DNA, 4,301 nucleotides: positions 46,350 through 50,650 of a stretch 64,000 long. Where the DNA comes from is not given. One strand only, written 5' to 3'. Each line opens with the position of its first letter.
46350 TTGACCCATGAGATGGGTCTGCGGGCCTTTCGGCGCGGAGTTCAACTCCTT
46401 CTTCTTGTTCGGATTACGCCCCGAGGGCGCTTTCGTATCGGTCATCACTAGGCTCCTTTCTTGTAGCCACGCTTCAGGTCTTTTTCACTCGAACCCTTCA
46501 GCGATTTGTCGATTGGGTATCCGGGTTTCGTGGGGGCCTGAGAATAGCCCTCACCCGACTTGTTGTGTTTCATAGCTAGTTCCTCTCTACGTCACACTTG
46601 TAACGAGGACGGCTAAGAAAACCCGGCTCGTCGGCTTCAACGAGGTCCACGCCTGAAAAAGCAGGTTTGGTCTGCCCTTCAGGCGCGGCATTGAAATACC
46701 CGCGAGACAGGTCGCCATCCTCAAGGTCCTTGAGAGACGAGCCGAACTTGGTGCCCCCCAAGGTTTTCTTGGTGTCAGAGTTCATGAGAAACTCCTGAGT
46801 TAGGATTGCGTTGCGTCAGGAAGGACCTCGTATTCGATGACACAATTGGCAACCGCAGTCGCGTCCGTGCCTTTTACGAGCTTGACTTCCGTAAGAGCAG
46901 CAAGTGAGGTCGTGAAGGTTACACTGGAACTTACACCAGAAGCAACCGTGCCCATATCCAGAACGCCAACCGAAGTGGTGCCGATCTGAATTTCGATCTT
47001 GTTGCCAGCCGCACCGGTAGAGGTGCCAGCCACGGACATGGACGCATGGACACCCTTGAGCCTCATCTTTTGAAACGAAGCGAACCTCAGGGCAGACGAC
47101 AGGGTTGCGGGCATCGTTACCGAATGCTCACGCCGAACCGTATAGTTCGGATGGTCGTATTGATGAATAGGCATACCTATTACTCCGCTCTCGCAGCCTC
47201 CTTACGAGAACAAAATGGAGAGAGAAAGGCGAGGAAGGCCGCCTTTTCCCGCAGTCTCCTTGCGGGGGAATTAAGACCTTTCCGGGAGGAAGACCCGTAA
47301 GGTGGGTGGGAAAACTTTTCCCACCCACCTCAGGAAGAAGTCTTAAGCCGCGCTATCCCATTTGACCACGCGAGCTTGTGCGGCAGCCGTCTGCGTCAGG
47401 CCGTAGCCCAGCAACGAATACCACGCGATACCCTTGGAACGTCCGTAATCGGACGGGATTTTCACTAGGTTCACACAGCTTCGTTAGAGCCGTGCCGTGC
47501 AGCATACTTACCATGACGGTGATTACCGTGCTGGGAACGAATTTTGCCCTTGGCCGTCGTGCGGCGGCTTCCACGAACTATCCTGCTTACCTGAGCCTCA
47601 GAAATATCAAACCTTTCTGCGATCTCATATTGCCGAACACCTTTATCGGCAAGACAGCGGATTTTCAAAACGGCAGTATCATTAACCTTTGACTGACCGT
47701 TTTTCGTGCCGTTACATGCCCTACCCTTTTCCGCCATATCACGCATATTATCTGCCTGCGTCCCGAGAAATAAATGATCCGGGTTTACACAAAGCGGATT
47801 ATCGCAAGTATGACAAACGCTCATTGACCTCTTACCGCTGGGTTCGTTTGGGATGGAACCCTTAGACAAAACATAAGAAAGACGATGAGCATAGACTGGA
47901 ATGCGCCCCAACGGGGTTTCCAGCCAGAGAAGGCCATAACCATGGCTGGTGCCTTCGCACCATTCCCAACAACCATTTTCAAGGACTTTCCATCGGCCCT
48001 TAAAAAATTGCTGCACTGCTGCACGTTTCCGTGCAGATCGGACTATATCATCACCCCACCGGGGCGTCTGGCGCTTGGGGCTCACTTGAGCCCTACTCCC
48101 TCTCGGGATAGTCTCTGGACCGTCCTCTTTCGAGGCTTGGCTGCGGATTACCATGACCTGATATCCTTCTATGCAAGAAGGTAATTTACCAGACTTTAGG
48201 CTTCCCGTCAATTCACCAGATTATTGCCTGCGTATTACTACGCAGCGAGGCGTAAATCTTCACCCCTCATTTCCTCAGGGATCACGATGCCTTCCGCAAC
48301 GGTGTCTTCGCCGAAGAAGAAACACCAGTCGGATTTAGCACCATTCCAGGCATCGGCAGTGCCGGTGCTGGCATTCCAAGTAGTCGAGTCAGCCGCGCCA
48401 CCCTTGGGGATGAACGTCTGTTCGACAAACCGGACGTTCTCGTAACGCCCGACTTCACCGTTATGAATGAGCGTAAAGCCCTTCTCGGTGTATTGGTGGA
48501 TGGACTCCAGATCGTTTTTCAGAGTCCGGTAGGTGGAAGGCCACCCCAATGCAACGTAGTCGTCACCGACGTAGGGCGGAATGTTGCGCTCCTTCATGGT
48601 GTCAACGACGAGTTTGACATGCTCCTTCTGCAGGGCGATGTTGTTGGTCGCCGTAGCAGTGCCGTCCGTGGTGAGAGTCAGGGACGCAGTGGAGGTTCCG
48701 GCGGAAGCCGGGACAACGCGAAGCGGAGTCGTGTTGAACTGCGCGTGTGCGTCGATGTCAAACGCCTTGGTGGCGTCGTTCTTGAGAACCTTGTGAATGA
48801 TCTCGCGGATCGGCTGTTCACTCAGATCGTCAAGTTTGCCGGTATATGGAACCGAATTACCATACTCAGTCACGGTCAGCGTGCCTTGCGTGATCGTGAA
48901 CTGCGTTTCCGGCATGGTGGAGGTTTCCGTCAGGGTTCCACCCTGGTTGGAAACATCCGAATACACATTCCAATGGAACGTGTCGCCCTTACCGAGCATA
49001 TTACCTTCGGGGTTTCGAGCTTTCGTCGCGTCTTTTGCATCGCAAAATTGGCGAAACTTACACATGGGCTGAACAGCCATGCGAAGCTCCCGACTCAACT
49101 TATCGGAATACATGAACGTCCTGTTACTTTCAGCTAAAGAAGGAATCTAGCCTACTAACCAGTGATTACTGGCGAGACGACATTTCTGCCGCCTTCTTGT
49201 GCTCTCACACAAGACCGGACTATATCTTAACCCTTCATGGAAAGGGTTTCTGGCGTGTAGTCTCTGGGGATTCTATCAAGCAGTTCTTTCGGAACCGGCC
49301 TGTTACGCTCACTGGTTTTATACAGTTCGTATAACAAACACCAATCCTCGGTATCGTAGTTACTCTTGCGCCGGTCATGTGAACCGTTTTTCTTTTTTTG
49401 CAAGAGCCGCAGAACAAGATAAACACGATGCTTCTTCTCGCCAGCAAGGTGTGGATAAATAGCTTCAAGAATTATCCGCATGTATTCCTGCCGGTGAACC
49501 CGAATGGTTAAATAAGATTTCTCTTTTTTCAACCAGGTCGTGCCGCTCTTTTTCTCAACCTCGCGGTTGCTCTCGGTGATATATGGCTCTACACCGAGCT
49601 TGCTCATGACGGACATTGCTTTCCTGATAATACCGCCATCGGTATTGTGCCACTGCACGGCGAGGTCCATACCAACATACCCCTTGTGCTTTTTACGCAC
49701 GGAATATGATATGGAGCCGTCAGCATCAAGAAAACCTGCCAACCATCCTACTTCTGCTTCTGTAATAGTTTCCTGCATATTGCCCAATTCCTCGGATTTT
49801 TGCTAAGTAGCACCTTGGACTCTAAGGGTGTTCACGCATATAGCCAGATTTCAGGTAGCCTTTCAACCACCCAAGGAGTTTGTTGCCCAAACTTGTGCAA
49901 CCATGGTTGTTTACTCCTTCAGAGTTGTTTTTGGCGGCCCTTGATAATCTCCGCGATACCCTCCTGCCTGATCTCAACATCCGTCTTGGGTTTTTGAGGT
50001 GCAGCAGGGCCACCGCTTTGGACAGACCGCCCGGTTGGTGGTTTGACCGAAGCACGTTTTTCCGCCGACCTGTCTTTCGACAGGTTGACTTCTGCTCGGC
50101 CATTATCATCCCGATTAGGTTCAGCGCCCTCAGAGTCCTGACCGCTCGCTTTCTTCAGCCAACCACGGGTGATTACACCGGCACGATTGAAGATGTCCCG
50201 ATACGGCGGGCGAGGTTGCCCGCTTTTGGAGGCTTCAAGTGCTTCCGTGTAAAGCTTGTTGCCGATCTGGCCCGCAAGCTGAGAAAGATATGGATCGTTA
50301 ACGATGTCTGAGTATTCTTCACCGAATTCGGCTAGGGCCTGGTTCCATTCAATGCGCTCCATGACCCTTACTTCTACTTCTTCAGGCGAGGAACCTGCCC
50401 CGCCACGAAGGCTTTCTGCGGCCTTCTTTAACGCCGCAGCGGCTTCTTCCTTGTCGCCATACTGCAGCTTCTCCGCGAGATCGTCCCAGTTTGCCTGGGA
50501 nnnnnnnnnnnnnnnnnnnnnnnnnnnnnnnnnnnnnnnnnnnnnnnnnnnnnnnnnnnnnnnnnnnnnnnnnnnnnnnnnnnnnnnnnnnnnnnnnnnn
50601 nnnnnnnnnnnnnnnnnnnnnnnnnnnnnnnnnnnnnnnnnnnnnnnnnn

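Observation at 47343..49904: Major capsid gene split into three exons by two group I-like introns, each with a different homing endonuclease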

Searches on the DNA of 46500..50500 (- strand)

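Call 3: search_rna_families(source=window, start=46500, end=50500, threshold=evalue, max_evalue=1, show_alignments=4)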
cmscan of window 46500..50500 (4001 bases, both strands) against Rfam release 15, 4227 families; matches with E-value up to 1: 2.
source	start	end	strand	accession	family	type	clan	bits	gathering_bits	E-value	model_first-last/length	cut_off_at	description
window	48019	48271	-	RF00028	Intron_gpI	Intron;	-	92.6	50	1.1e-23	1-253/253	no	Group I catalytic intron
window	49196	49367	-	RF00028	Intron_gpI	Intron;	-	39.8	50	7.1e-08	1-253/253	no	Group I catalytic intron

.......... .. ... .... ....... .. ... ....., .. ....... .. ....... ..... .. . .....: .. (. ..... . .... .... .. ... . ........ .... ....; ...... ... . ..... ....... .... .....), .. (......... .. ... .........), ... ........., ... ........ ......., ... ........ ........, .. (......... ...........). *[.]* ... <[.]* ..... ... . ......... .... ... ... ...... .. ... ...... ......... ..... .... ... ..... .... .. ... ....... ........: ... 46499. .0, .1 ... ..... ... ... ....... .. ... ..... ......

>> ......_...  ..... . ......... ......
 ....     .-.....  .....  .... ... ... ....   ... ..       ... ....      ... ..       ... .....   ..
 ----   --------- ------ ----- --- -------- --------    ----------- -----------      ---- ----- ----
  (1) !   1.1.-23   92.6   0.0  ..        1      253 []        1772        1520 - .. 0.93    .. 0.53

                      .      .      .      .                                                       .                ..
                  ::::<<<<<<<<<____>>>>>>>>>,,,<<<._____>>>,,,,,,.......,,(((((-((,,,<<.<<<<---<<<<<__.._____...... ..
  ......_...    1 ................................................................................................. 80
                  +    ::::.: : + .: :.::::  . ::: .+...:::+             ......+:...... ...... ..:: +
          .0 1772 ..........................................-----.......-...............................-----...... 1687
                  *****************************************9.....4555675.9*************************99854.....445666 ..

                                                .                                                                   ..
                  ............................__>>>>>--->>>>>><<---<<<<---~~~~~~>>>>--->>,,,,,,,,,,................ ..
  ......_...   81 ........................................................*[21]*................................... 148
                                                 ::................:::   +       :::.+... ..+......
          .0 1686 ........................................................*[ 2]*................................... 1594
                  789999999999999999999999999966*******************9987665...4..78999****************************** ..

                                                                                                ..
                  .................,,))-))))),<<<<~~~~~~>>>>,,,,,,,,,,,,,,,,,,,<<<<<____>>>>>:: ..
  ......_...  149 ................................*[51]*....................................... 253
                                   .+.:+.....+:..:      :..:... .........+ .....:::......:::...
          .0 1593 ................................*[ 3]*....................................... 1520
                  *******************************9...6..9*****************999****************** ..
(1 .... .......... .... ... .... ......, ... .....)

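Call 22: search_rna_families(sources=[L004, L006, L007, L008, L009, L010, L011, L012, L013, L014, L015, L016, L017, L018, L019, L020, L021, L022], threshold=gathering)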
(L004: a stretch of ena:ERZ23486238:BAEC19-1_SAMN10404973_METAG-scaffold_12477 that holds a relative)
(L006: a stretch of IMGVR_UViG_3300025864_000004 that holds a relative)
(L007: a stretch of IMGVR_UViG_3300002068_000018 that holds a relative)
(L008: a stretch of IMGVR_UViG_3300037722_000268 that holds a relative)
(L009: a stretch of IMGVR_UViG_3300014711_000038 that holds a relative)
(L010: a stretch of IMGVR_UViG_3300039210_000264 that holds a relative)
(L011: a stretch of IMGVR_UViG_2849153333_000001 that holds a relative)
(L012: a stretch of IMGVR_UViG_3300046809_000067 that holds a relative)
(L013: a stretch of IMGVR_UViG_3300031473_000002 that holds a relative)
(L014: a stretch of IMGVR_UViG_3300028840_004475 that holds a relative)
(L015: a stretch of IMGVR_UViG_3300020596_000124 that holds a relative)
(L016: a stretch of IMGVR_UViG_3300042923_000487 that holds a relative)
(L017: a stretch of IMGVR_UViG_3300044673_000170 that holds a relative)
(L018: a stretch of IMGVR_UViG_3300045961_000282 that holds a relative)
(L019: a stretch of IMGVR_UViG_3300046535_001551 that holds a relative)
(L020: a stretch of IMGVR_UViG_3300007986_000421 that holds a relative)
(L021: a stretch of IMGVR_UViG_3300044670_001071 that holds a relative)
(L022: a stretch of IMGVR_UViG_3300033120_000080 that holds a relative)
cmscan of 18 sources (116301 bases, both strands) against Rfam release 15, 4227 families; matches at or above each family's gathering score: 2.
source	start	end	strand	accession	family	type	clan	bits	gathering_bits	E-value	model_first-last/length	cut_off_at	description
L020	2161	2245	+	RF01695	C4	Gene; antisense;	CL00128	61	45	4.3e-09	1-87/87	no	C4 antisense RNA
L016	2139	2211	+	RF00005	tRNA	Gene; tRNA;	CL00001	60.7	29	2e-10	1-71/71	no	tRNA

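Call 39: search_rna_families(sources=[L023, L026, L030, L031, L033, L036, L037, L038], threshold=evalue, max_evalue=0.001)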
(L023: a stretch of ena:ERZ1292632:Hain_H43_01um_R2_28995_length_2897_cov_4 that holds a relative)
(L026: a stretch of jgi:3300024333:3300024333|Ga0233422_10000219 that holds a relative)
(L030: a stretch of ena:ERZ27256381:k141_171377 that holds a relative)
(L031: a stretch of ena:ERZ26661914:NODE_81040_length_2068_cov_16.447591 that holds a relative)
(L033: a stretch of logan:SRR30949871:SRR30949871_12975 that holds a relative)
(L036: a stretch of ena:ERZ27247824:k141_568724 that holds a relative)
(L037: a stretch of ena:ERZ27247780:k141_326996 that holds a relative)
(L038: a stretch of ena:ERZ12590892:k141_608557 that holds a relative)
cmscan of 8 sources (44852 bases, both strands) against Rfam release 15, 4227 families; matches with E-value up to 0.001: 11.
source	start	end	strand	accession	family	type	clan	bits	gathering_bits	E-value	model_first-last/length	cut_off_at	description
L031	52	316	+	RF00028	Intron_gpI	Intron;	-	90.7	50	4.6e-22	1-253/253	no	Group I catalytic intron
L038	3889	4142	+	RF00028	Intron_gpI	Intron;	-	85.6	50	1.5e-20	1-253/253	no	Group I catalytic intron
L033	3862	4136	+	RF00028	Intron_gpI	Intron;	-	79.9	50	7.7e-19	1-253/253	no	Group I catalytic intron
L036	2818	3064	+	RF00028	Intron_gpI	Intron;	-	79.7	50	9e-19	1-253/253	no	Group I catalytic intron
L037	2859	3105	+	RF00028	Intron_gpI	Intron;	-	79.7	50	9e-19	1-253/253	no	Group I catalytic intron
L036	2000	2274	+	RF00028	Intron_gpI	Intron;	-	71.8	50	2.1e-16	1-253/253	no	Group I catalytic intron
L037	2041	2315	+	RF00028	Intron_gpI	Intron;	-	71.8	50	2.1e-16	1-253/253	no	Group I catalytic intron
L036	1157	1433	+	RF00028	Intron_gpI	Intron;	-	39.1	50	1.3e-06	1-253/253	no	Group I catalytic intron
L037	1198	1474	+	RF00028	Intron_gpI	Intron;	-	39.1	50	1.3e-06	1-253/253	no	Group I catalytic intron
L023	1938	2623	+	RF00028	Intron_gpI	Intron;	-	33.4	50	6.6e-05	1-253/253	no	Group I catalytic intron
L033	2832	3560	+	RF00028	Intron_gpI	Intron;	-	32.1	50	0.00016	1-253/253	no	Group I catalytic intron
